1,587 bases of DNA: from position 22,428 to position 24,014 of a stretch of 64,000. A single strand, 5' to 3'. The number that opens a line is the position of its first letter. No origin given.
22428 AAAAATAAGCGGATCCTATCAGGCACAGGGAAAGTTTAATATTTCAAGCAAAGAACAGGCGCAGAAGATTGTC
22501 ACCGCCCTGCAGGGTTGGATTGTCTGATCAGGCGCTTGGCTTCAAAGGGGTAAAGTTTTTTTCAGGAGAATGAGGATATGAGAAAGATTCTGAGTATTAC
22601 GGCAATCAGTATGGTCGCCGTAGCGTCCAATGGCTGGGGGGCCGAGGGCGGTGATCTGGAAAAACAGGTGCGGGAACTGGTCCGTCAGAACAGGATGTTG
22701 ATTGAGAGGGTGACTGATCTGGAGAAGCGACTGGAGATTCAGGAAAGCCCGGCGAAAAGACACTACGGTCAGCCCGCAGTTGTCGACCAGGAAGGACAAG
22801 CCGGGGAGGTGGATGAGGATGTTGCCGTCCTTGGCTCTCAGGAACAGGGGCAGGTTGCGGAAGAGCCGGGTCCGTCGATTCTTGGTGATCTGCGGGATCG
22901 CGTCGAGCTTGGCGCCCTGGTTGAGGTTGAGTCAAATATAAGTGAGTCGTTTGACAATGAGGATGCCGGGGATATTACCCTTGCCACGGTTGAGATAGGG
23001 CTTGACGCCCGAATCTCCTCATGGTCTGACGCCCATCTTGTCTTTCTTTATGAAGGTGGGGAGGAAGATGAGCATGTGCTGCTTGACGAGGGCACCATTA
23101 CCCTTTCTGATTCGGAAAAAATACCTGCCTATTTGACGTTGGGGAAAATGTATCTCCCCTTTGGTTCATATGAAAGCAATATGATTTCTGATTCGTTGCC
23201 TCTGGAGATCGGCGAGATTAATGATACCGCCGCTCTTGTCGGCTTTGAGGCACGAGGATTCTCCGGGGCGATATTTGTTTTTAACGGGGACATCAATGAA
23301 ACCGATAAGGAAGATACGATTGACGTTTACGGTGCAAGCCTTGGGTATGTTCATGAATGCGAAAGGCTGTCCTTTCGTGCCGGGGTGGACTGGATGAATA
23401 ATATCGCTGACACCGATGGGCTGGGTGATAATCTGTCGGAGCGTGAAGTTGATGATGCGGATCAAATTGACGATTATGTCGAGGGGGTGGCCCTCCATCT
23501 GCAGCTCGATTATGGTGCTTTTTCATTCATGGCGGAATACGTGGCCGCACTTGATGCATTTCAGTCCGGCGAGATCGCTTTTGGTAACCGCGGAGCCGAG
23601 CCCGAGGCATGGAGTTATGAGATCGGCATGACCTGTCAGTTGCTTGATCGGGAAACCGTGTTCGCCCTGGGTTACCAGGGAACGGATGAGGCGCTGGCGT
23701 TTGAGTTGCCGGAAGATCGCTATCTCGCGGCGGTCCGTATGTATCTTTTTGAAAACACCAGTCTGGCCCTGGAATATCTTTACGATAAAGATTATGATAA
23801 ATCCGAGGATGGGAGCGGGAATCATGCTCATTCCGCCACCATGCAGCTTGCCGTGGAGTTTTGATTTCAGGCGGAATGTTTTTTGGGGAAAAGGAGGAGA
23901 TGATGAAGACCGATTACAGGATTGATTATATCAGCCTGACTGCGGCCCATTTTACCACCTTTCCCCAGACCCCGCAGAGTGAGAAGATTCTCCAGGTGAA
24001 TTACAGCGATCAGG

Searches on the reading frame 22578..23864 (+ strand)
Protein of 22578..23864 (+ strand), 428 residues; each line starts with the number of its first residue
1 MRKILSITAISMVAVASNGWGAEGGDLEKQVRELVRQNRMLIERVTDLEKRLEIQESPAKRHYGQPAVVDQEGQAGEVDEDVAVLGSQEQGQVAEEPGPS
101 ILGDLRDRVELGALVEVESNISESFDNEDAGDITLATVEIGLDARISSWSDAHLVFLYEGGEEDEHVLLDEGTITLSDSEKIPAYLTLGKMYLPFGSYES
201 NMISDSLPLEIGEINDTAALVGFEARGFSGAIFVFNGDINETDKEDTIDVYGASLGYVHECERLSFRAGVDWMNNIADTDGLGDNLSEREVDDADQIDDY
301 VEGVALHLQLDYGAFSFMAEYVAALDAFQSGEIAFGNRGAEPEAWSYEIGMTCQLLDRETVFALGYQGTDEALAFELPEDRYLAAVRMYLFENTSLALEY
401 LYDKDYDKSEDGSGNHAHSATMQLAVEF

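Call 40: search_protein_families(library=pfam, proteins=[window:22578-23864:+])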
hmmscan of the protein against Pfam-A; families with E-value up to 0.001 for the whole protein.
window:22578-23864:+ (428 aa): 1 family
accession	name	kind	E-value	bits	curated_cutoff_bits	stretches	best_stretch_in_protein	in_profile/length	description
PF13609.12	Porin_4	-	0.00014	22.3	27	1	215-404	142-306/310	Gram-negative porin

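Call 65: find_homologous_proteins(query=window:22578-23861:+)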
Query window:22578-23861:+ (428 aa): 193 proteins with E <= 0.001 among 8000 candidates; the best 120 are listed.
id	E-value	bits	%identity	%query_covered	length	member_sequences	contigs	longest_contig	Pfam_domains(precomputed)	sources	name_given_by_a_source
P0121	2.9e-278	941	100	100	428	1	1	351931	-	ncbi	ncbi:MAG: LbtU family siderophore porin [Pseudomonadota bacterium]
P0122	9.8e-242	820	89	100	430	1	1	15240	-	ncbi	-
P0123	3.2e-145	503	55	100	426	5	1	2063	-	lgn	-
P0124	8.6e-142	491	56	100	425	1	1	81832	-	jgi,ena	-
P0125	2.0e-141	490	55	100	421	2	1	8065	-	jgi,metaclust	metaclust:\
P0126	3.1e-140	486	55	100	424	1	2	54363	-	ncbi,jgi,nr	ncbi:MAG: LbtU family siderophore porin [Desulfurivibrio sp.]|nr:MAG: LbtU family siderophore porin 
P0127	4.4e-139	482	56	100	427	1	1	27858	-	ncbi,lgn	-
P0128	1.5e-138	481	54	100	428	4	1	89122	-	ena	-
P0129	1.6e-137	477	53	100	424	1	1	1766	-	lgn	-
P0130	2.5e-136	473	53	100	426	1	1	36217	-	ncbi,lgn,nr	ncbi:MAG: LbtU family siderophore porin [Deltaproteobacteria bacterium]|nr:LbtU family siderophore p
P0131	2.8e-136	473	52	100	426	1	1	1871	-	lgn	-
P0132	4.7e-136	472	53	100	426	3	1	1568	-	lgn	-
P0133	3.4e-135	470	53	100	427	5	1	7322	-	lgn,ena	-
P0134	4.3e-135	469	53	100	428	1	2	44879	-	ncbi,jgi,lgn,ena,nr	ncbi:MAG: LbtU family siderophore porin [Proteobacteria bacterium]|nr:LbtU family siderophore porin 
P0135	7.4e-135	468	53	100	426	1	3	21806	-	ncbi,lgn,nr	ncbi:MAG: LbtU family siderophore porin [Proteobacteria bacterium]|nr:LbtU family siderophore porin 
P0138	2.1e-130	454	53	100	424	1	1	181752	-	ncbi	ncbi:MAG: LbtU family siderophore porin [Thermodesulfobacteriota bacterium]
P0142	7.3e-126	439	50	100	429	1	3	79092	-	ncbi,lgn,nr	ncbi:MAG: LbtU family siderophore porin [Desulfobulbaceae bacterium]|nr:LbtU family siderophore pori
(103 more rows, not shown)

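Call 66: find_encoding_contigs(protein=P0138, flank=3500, max_places=1)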
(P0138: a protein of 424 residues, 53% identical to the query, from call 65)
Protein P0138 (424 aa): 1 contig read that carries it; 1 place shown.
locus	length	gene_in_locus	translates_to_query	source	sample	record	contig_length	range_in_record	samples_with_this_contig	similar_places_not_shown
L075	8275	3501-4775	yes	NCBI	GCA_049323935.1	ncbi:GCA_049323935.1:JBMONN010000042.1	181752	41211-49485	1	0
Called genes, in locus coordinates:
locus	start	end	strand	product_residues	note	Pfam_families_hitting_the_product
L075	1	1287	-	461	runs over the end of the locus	PF00989:PAS, PF13188:PAS_8, PF13426:PAS_9, PF00158:Sigma54_activat, PF14532:Sigma54_activ_2, PF07728:AAA_5, PF25601:AAA_lid_14, PF02954:HTH_8, +2 more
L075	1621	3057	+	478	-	PF09699:Paired_CXXCH_1 (faint), PF13435:Cytochrome_C554 (faint), PF14537:Cytochrom_c3_2 (faint), PF14522:Cytochrome_C7 (faint), PF11783:Cytochrome_cB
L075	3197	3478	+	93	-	-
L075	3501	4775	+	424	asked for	-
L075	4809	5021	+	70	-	-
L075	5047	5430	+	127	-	PF07589:PEP_exosort_dom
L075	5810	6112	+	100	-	PF04023:FeoA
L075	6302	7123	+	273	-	-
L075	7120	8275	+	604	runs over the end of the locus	PF01435:Peptidase_M48, PF07719:TPR_2 (faint)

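Call 67: find_encoding_contigs(protein=P0142, flank=3500, max_places=1)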
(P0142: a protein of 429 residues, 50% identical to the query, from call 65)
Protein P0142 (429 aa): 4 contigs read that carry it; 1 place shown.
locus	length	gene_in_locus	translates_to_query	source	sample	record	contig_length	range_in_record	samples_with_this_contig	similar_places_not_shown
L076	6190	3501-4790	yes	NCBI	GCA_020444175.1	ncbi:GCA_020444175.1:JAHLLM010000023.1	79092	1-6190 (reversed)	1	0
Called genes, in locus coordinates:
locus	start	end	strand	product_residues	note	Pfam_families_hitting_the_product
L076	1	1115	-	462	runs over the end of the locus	PF00989:PAS, PF08448:PAS_4 (weak), PF13188:PAS_8, PF13426:PAS_9, PF00158:Sigma54_activat, PF14532:Sigma54_activ_2, PF25601:AAA_lid_14, PF02954:HTH_8, +3 more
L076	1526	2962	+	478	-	PF09699:Paired_CXXCH_1 (faint), PF14522:Cytochrome_C7 (faint), PF14537:Cytochrom_c3_2 (faint), PF11783:Cytochrome_cB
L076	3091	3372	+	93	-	-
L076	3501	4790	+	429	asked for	-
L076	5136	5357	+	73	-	-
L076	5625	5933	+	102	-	PF04023:FeoA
